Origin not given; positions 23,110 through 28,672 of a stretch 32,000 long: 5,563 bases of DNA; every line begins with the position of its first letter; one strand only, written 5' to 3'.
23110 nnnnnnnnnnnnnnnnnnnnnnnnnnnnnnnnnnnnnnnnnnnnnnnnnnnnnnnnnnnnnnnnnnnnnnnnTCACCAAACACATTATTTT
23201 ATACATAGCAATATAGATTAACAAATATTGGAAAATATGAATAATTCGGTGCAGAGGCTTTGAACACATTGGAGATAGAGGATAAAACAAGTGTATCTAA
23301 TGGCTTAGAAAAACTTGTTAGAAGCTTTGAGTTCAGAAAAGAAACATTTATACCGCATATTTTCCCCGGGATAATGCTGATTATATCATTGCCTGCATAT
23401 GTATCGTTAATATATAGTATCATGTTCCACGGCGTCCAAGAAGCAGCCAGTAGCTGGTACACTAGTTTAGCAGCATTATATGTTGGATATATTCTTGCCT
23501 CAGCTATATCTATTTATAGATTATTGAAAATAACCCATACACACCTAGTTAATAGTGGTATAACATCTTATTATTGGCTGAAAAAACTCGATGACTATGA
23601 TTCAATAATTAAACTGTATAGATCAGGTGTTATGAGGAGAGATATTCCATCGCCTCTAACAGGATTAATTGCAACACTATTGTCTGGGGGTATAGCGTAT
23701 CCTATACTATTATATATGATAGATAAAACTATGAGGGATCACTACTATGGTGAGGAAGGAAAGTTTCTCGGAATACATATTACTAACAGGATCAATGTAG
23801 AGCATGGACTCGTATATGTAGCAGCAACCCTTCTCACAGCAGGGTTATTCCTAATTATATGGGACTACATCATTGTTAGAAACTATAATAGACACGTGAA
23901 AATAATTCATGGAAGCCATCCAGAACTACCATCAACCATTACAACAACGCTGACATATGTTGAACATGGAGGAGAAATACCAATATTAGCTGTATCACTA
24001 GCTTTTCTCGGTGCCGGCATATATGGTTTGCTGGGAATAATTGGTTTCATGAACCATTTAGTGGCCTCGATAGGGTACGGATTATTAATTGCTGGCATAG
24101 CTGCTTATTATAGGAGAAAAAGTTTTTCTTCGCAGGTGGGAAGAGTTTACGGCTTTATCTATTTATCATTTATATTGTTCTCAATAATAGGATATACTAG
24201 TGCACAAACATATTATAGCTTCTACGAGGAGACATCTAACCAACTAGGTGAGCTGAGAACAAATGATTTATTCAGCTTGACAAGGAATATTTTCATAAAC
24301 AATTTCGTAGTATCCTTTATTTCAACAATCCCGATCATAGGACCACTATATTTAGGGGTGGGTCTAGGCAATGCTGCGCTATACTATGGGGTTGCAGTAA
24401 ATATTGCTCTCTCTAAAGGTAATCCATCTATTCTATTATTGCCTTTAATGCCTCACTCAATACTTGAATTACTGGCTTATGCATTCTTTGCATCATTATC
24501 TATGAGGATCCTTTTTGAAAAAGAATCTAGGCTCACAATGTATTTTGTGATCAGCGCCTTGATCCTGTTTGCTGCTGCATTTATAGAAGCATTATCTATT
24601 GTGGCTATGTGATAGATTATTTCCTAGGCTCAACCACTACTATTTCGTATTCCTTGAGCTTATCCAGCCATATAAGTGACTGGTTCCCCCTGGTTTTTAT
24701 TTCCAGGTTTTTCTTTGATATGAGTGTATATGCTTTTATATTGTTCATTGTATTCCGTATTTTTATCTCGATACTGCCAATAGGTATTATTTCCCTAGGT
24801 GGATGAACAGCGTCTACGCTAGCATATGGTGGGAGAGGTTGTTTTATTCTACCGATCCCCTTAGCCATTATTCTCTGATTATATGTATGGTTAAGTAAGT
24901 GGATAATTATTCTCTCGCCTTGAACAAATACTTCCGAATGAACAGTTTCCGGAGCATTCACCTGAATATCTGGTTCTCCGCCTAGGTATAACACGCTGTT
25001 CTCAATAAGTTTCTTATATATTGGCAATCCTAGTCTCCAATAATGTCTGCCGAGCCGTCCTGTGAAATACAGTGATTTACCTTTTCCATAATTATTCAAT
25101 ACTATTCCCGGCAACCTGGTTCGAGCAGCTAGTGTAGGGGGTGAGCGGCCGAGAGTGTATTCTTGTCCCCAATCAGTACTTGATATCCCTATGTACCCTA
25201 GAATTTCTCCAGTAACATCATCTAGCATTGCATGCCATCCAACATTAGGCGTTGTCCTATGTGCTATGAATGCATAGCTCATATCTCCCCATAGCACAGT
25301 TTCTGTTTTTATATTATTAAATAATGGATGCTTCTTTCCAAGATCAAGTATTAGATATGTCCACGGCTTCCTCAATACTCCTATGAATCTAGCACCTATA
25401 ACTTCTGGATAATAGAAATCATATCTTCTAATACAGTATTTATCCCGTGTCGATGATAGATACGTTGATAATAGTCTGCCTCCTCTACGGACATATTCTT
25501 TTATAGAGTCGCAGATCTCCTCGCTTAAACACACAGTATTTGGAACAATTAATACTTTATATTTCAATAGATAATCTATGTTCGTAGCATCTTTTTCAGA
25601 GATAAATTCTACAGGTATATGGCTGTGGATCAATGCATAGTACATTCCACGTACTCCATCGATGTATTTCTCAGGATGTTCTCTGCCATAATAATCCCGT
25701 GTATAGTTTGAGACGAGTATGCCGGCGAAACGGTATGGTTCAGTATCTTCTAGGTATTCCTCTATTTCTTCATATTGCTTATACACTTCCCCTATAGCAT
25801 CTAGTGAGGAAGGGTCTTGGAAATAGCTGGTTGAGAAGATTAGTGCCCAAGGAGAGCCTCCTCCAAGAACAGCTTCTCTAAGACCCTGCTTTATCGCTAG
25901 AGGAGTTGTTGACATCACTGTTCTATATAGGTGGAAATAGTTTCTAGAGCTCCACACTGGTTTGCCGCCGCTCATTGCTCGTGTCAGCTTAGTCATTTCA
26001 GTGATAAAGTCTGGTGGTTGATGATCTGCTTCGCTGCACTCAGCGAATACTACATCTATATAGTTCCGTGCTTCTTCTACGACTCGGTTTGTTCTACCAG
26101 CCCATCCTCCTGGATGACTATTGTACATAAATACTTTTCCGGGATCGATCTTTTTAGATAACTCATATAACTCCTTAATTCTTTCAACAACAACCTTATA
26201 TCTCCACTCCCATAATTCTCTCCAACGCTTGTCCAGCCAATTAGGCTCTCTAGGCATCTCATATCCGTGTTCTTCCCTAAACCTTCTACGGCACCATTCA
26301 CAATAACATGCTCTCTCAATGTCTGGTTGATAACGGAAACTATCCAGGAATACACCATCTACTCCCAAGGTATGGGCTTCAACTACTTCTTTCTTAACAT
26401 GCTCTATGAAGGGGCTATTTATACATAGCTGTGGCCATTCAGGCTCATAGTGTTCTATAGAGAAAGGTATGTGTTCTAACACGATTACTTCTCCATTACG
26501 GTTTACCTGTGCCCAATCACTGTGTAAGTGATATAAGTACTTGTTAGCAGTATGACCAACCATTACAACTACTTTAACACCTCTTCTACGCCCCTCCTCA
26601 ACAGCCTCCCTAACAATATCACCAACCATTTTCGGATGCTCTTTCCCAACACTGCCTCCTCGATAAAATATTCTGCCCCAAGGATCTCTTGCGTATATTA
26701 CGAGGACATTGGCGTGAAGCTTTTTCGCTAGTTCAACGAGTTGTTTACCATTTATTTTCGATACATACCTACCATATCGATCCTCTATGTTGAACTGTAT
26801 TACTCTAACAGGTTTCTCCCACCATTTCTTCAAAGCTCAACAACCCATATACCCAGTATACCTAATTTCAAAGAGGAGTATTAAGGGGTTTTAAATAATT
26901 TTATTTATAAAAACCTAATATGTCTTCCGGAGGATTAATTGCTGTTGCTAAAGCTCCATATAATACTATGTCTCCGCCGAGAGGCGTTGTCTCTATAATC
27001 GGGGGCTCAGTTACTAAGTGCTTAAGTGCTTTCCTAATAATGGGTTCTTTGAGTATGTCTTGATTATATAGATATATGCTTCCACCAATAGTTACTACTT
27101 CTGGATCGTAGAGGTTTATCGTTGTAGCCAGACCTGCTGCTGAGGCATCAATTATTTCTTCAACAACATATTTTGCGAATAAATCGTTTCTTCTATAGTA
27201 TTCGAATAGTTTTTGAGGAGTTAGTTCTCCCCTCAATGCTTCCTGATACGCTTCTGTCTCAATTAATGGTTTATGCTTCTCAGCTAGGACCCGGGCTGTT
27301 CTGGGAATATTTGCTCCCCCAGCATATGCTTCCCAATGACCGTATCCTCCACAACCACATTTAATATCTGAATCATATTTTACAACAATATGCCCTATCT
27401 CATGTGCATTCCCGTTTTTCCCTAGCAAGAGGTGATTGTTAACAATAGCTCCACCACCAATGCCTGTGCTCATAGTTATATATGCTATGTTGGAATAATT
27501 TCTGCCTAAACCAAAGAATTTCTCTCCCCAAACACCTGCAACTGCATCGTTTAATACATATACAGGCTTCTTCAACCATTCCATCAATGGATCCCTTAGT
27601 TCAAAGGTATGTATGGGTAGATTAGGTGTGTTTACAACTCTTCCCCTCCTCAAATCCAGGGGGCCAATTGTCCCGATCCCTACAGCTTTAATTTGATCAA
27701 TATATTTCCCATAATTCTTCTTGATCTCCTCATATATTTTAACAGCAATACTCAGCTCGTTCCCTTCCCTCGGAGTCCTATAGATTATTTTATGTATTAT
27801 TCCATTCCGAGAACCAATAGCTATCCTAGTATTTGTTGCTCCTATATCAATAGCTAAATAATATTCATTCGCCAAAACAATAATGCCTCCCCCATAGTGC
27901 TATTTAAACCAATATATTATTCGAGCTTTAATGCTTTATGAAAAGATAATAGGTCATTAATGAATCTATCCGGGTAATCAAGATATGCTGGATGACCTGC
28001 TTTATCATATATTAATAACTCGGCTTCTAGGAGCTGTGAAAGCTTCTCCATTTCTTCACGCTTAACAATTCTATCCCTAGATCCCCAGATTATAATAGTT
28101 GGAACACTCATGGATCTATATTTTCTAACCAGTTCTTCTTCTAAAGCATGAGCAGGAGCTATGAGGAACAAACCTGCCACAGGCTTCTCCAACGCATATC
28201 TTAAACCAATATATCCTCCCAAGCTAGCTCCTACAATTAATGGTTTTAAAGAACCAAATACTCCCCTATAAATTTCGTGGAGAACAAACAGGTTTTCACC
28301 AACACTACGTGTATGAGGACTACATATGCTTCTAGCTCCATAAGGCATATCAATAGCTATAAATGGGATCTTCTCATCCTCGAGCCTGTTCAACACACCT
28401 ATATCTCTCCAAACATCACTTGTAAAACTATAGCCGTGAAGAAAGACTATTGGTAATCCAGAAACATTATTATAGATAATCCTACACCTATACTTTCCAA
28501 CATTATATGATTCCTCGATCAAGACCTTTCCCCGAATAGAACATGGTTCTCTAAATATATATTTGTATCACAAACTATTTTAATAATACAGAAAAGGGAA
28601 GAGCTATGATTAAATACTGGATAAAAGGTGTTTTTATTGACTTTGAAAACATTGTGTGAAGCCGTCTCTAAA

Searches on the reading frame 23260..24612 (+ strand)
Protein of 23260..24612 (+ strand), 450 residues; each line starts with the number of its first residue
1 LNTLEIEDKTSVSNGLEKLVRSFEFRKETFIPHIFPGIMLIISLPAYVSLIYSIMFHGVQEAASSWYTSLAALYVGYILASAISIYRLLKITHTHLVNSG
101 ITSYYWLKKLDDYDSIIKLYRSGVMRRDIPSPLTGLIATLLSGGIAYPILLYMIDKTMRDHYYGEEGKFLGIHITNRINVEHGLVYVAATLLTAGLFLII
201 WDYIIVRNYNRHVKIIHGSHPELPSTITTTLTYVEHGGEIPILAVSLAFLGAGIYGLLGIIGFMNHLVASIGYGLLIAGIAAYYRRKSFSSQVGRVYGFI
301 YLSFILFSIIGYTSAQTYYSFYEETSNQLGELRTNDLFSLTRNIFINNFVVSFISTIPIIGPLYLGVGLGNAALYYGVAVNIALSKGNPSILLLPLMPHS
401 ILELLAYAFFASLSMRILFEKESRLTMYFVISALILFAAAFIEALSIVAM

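Call 14: search_protein_families(library=ncbifam, proteins=[window:23260-24612:+])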
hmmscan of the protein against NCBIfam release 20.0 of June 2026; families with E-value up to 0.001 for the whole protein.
window:23260-24612:+ (450 aa): 0 families

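Call 16: search_protein_families(library=pfam, proteins=[window:23260-24612:+])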
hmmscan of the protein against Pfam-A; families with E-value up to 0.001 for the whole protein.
window:23260-24612:+ (450 aa): 1 family
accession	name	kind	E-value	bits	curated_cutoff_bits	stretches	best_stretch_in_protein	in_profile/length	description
PF01944.22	SpoIIM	-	1.7e-08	35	26.9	1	302-444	3-159/163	Stage II sporulation protein M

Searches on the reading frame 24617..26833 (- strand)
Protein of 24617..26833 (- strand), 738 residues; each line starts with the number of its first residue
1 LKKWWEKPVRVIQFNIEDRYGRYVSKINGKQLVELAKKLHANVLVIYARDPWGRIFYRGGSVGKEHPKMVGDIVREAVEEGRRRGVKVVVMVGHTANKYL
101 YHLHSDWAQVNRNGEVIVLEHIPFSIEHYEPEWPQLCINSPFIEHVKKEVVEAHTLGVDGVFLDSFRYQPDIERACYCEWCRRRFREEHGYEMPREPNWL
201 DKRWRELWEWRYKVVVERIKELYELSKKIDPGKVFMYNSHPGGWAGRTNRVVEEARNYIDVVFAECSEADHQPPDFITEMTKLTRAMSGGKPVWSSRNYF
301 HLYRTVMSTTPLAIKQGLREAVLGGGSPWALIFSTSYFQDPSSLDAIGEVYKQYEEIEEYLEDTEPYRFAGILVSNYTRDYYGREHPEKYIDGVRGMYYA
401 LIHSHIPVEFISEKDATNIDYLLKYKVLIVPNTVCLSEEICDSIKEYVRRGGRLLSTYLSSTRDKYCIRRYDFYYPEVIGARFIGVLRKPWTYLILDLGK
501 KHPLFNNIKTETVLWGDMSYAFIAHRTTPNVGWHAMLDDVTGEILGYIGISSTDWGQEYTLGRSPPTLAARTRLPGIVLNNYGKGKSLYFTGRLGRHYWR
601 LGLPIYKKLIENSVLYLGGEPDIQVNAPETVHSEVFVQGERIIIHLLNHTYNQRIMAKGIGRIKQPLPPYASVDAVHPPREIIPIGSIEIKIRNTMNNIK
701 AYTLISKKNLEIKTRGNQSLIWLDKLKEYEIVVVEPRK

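Call 14: search_protein_families(library=ncbifam, proteins=[window:24617-26833:-])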
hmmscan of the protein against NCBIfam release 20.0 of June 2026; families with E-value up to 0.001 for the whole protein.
window:24617-26833:- (738 aa): 1 family
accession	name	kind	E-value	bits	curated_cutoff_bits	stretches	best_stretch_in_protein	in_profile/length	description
NF041127.1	exo_beta_glucsam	equivalog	0.00057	18.1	1500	1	386-455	463-531/782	exo-beta-D-glucosaminidase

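Call 16: search_protein_families(library=pfam, proteins=[window:24617-26833:-])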
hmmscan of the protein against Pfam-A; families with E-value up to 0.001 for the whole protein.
window:24617-26833:- (738 aa): 2 families
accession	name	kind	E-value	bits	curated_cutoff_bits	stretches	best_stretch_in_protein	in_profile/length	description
PF14871.12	GHL6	-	9.6e-47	158.9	35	1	29-165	2-132/132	Hypothetical glycosyl hydrolase 6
PF08532.16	Glyco_hydro_42M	-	8.6e-12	45.4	25.8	1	389-466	27-99/207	Beta-galactosidase trimerisation domain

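Call 60: search_solved_structures(query=window:24617-26833:-, max_evalue=0.001)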
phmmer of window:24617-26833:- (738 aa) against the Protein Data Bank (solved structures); distinct sequences matched with E-value up to 0.001: 7.
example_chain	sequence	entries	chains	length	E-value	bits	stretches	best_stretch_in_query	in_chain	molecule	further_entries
6tvk_AAA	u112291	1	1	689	5.4e-10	41.5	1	20-187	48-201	Alpha-L-fucosidase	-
4oif_A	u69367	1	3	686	0.00012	23.7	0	405-468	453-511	Beta-galactosidase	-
5dfa_A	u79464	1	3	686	0.00012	23.7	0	405-468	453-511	Beta-galactosidase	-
8ibs_A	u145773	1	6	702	0.00015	23.4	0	424-482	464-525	Beta-galactosidase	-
8ibt_A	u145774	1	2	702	0.00019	23.1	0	424-482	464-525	Beta-galactosidase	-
8ibr_A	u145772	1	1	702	0.00019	23.1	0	424-482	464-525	Beta-galactosidase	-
4ucf_A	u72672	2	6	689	0.00044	21.9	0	424-482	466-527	BETA-GALACTOSIDASE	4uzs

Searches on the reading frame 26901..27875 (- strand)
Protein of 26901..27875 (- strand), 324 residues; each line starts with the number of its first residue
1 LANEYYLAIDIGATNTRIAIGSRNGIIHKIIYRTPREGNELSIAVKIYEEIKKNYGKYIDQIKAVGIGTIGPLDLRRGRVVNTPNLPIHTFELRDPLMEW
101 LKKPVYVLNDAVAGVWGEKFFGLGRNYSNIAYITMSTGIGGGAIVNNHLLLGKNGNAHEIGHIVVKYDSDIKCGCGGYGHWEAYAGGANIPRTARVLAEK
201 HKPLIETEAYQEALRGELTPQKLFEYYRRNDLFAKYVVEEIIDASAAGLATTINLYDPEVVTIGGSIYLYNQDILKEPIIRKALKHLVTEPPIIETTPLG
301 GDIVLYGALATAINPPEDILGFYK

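Call 14: search_protein_families(library=ncbifam, proteins=[window:26901-27875:-])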
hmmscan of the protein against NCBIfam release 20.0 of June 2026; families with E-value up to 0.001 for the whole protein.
window:26901-27875:- (324 aa): 13 families
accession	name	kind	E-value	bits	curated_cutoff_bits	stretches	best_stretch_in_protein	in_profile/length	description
NF045551.1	GK_Pyrobac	equivalog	2.2e-79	266.8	500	1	6-319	2-287/294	ATP-dependent glucokinase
TIGR00744.1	ROK_glcA_fam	subfamily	1.4e-46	159.2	260.35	1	7-288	1-281/318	ROK family glucokinase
NF003461.0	PRK05082.1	subfamily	4.6e-32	111.6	283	1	6-271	3-247/291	N-acetylmannosamine kinase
NF007251.0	PRK09698.1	equivalog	1.8e-28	99.6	253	1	3-270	5-251/304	allose kinase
NF047937.1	TransRegNagC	equivalog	1.6e-27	96.8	650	1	46-286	124-354/399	DNA-binding transcriptional regulator NagC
NF047821.1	NactlManKinNanK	equivalog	3.6e-24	85.8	450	1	7-270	4-246/288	N-acetylmannosamine kinase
NF049930.1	TransRegMlc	equivalog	7e-24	84.9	530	1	6-285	87-359/405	sugar metabolism global transcriptional regulator Mlc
NF009835.0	PRK13310.1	equivalog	1.2e-17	64.3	380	1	6-289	2-275/303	N-acetylglucosamine kinase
NF042998.1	bglucokin_BglK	equivalog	4.6e-16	58.9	550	1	8-268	5-245/291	beta-glucoside kinase BglK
NF007108.0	PRK09557.1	equivalog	1.1e-15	57.7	443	1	7-267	4-255/303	fructokinase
NF045550.1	FrctkaseScrK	equivalog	6.7e-14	52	400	1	4-172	3-167/293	fructokinase ScrK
NF009836.0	PRK13311.1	equivalog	1.4e-10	40.8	551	1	6-188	2-192/256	N-acetyl-D-glucosamine kinase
NF045942.1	PolPhglucPhase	equivalog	2.4e-05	24.2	250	1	101-166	96-157/242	polyphosphate--glucose phosphotransferase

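Call 16: search_protein_families(library=pfam, proteins=[window:26901-27875:-])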
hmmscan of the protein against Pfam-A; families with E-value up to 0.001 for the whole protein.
window:26901-27875:- (324 aa): 1 family
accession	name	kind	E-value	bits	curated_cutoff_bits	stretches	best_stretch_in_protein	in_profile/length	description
PF00480.26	ROK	-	6.3e-51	174.1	22.9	1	6-291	1-266/294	ROK family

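Call 61: search_solved_structures(query=window:26901-27875:-, max_evalue=1e-10)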
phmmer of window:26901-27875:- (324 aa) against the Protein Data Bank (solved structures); distinct sequences matched with E-value up to 1e-10: 26.
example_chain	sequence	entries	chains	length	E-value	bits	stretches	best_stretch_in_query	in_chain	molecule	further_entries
3vov_A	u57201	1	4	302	1.5e-33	119.6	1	8-313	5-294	Glucokinase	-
3vgk_A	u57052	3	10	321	4.7e-32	114.6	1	60-286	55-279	Glucokinase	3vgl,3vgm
3eo3_A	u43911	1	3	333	1.1e-28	103.5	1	7-287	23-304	Bifunctional UDP-N-acetylglucosamine 2-epimerase/N-acetylmannosamine kinase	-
2yhy_A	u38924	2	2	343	1.3e-28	103.4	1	7-287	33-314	BIFUNCTIONAL UDP-N-ACETYLGLUCOSAMINE 2-EPIMERASE/N-ACETYLMANNOSAMINE KINASE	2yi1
2yhw_A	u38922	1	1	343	5.1e-28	101.4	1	7-287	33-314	BIFUNCTIONAL UDP-N-ACETYLGLUCOSAMINE 2-EPIMERASE/N-ACETYLMANNOSAMINE KINASE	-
2qm1_A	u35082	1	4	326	4.7e-27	98.2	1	6-272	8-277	Glucokinase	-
6jdc_A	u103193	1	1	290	6.3e-22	81.3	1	7-284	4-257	N-acetylmannosamine kinase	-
6jdb_A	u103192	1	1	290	1.3e-21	80.3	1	7-284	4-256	N-acetylmannosamine kinase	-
1z05_A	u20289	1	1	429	3.6e-20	75.6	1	47-269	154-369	transcriptional regulator, ROK family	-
6jda_A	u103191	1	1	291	2.1e-18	69.7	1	7-271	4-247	N-acetylmannosamine kinase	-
6jdo_A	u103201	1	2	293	2.2e-18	69.7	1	7-271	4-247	N-acetylmannosamine kinase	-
6jdh_A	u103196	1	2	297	2.3e-18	69.6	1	7-271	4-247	N-acetylmannosamine kinase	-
6q26_A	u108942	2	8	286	1.1e-15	60.9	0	5-165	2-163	Glucokinase | N-acetylmannosamine kinase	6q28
6q27_A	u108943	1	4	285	1.6e-15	60.3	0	5-165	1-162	Glucokinase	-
3r8e_A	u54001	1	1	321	2.3e-14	56.5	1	6-267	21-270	Hypothetical sugar kinase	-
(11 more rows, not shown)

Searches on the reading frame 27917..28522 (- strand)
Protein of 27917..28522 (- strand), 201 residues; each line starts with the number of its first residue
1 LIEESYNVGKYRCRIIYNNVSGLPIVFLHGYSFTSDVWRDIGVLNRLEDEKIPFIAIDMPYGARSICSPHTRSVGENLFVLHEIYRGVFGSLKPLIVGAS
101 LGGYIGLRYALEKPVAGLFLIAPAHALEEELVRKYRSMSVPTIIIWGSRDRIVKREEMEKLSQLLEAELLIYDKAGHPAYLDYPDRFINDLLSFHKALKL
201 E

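Call 16: search_protein_families(library=pfam, proteins=[window:27917-28522:-])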
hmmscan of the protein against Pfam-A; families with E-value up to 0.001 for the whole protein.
window:27917-28522:- (201 aa): 6 families
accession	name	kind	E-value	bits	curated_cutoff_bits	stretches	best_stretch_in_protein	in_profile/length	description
PF00561.26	Abhydrolase_1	-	3.6e-15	56.8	25.8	2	24-130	2-112/245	alpha/beta hydrolase fold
PF12697.13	Abhydrolase_6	-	1.6e-13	52.3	26.3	1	25-123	1-93/217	Alpha/beta hydrolase family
PF12146.15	Hydrolase_4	-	3.5e-09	36.8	27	1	25-131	7-117/239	Serine aminopeptidase, S33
PF20408.4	Abhydrolase_11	-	1.9e-06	28.2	27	1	42-177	22-165/193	Alpha/beta hydrolase domain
PF06821.19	Ser_hydrolase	-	0.00013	22.4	22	1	94-177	56-153/172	Serine hydrolase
PF12695.13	Abhydrolase_5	-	0.001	19.4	27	0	95-167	60-128/164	Alpha/beta hydrolase family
